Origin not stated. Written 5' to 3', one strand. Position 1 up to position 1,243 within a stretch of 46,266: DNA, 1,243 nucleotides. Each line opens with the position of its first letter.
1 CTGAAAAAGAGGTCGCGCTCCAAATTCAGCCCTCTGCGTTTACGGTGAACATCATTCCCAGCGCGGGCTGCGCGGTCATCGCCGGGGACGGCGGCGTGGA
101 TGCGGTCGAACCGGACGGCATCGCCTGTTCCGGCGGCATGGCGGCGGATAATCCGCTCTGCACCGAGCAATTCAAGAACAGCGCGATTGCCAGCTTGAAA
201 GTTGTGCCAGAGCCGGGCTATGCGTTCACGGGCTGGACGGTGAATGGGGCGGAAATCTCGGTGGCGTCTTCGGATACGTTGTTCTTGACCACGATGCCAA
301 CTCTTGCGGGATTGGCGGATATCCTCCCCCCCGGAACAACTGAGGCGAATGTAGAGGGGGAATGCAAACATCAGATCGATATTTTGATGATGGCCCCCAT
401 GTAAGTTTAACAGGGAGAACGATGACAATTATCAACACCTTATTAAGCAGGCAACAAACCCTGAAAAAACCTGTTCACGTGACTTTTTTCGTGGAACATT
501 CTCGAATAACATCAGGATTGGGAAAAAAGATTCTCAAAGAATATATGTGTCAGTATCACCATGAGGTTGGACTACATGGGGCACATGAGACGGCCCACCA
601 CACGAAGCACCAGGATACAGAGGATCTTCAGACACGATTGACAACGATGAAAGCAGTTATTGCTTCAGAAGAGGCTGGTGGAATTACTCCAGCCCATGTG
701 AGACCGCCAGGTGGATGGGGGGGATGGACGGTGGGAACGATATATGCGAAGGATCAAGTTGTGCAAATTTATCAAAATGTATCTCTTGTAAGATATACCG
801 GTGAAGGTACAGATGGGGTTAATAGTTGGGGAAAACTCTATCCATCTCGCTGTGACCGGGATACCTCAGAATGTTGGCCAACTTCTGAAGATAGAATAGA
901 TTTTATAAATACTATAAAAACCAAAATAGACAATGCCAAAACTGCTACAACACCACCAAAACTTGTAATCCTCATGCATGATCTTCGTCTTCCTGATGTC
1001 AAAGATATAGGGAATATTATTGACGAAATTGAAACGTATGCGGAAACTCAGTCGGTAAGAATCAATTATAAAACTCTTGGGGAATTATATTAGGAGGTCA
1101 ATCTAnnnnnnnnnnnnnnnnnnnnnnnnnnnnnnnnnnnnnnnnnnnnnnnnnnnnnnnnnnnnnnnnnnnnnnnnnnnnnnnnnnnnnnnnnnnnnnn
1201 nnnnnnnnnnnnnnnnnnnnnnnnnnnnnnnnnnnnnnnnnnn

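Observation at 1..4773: Polymorphic-toxin-style array: one resident and two orphan C-terminal cassettes behind a shared B-repeat homology block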

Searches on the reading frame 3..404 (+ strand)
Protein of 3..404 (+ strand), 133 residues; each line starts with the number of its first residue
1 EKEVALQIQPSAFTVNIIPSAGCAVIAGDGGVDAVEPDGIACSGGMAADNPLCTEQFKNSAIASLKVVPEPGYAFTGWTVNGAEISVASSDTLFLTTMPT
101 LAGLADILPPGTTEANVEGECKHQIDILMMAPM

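Call 9: search_protein_families(library=pfam, proteins=[window:3-404:+], max_evalue=0.1)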
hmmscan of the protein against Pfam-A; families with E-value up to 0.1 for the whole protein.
window:3-404:+ (133 aa): 1 family
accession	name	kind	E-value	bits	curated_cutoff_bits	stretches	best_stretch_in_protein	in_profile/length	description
PF18998.6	Flg_new_2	-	7.7e-06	26.3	23.6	1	53-100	15-60/73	Divergent InlB B-repeat domain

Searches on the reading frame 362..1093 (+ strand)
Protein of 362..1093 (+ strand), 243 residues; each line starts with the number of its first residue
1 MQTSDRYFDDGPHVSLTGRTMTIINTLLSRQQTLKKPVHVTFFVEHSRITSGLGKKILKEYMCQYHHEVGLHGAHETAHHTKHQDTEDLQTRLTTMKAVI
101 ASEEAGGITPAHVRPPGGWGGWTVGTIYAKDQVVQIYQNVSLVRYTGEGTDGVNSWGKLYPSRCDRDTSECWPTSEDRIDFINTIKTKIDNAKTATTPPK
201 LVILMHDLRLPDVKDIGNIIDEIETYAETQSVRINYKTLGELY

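Call 9: search_protein_families(library=pfam, proteins=[window:362-1093:+], max_evalue=0.1)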
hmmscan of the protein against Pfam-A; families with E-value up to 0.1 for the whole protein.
window:362-1093:+ (243 aa): 1 family
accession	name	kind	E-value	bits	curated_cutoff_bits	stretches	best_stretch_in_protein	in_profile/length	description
PF01522.26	Polysacc_deac_1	-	4.1e-05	24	23.1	1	8-119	13-107/124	Polysaccharide deacetylase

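Call 17: find_homologous_proteins(query=window:362-1093:+)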
Query window:362-1093:+ (243 aa): 6 proteins with E <= 0.001 among 180 candidates.
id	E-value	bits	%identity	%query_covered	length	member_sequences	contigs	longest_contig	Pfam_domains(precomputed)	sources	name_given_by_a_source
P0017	2.0e-155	533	98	97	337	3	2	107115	PF01522.27,PF18998.7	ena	-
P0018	4.6e-149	512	100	92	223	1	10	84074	-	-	-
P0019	2.6e-70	255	53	97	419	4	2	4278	PF01522.27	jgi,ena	-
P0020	5.1e-65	237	51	97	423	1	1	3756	PF01522.27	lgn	-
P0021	1.7e-61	226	50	97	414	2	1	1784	PF01522.27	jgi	jgi:peptidoglycan/xylan/chitin deacetylase (PgdA/CDA1 family)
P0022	5.3e-29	119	37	97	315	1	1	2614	PF01522.27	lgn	-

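Call 20: find_encoding_contigs(protein=P0017, flank=10000, max_places=3)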
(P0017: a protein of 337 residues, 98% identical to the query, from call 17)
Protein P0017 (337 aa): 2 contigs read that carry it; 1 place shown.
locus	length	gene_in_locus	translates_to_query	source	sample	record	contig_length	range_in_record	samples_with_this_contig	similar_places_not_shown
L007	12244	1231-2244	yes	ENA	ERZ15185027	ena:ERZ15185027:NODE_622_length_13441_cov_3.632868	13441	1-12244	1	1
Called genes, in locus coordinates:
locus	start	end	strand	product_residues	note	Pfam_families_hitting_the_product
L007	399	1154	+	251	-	-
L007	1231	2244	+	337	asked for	PF18998:Flg_new_2 (faint), PF01522:Polysacc_deac_1 (weak)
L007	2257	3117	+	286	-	-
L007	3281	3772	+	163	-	-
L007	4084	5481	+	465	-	PF01547:SBP_bac_1, PF13416:SBP_bac_8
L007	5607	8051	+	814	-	PF02743:dCache_1 (weak), PF00672:HAMP, PF18947:HAMP_2, PF07228:SpoIIE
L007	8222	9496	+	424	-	PF06134:RhaA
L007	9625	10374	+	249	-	PF00596:Aldolase_II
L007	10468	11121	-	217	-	PF02666:PS_Dcarbxylase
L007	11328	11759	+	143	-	PF01475:FUR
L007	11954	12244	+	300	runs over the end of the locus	PF01297:ZnuA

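Call 40: search_solved_structures(query=window:362-1093:+, max_evalue=1)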
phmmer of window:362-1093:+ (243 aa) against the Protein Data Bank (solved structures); distinct sequences matched with E-value up to 1: 1.
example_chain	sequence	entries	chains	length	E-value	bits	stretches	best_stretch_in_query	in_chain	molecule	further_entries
2w3z_A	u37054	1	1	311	0.12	15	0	35-124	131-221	PUTATIVE DEACETYLASE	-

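Call 51: search_protein_families(library=phrogs, proteins=[window:362-1093:+], max_evalue=0.01)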
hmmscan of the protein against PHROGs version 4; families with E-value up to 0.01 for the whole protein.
window:362-1093:+ (243 aa): 0 families

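Call 52: search_protein_families(library=ncbifam, proteins=[window:362-1093:+], max_evalue=0.01)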
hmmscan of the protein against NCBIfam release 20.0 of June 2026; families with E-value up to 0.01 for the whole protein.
window:362-1093:+ (243 aa): 0 families

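Call 86: find_encoding_contigs(protein=P0019, flank=4000, max_places=3)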
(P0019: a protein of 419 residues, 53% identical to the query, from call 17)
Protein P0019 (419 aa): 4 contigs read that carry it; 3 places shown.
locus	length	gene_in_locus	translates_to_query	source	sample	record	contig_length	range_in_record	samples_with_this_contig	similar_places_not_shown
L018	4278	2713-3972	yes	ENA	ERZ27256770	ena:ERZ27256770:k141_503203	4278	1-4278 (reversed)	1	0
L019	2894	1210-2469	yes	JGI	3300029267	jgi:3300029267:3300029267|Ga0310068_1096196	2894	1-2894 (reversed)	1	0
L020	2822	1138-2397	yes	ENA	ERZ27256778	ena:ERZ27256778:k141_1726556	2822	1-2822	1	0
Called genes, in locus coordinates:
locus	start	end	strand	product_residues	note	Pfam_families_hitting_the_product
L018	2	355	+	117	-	?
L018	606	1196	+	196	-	-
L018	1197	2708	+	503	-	PF14559:TPR_19 (faint)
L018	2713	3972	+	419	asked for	PF01522:Polysacc_deac_1 (weak)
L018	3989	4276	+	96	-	?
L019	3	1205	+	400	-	?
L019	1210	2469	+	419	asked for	PF01522:Polysacc_deac_1 (weak)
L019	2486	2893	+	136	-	?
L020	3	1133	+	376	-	?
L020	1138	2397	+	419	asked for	PF01522:Polysacc_deac_1 (weak)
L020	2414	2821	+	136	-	?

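Call 87: find_encoding_contigs(protein=P0020, flank=4000, max_places=2)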
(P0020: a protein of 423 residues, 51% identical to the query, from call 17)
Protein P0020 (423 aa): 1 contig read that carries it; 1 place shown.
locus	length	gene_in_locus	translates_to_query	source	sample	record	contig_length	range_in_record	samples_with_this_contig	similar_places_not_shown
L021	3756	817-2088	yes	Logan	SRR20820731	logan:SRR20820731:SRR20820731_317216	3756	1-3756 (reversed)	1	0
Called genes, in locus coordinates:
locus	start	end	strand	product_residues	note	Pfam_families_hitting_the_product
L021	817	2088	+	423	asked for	PF01522:Polysacc_deac_1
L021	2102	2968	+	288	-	-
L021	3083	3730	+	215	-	-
